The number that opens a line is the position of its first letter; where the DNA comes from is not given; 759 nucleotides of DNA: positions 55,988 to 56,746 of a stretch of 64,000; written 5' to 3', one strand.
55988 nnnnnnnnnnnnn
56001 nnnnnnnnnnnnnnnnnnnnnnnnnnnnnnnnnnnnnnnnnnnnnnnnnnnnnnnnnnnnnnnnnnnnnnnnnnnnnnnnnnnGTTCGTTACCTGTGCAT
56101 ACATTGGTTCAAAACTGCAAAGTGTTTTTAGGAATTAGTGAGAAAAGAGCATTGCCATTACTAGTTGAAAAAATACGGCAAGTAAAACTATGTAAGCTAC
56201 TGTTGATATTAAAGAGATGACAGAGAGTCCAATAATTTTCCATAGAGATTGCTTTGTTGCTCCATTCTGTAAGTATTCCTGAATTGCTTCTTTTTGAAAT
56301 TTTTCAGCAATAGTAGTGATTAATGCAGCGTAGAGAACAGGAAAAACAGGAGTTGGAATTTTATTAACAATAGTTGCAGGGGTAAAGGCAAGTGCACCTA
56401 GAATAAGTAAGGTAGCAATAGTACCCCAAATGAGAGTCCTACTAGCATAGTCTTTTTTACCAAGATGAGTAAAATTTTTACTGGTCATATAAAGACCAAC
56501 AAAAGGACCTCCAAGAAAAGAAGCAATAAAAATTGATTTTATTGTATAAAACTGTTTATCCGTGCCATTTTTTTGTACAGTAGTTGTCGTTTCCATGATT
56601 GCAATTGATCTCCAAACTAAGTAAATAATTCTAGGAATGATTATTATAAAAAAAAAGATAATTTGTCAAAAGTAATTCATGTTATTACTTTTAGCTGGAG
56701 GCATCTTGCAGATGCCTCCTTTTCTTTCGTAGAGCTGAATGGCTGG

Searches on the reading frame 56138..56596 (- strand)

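Call 63: search_protein_families(library=pfam, proteins=[window:56138-56596:-], max_evalue=0.1)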
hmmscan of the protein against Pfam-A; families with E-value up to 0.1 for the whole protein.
window:56138-56596:- (153 aa): 1 family
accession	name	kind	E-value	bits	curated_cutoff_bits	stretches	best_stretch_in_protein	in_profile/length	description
PF06570.16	DUF1129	-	0.071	13.2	29.1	0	17-97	112-188/207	Protein of unknown function (DUF1129)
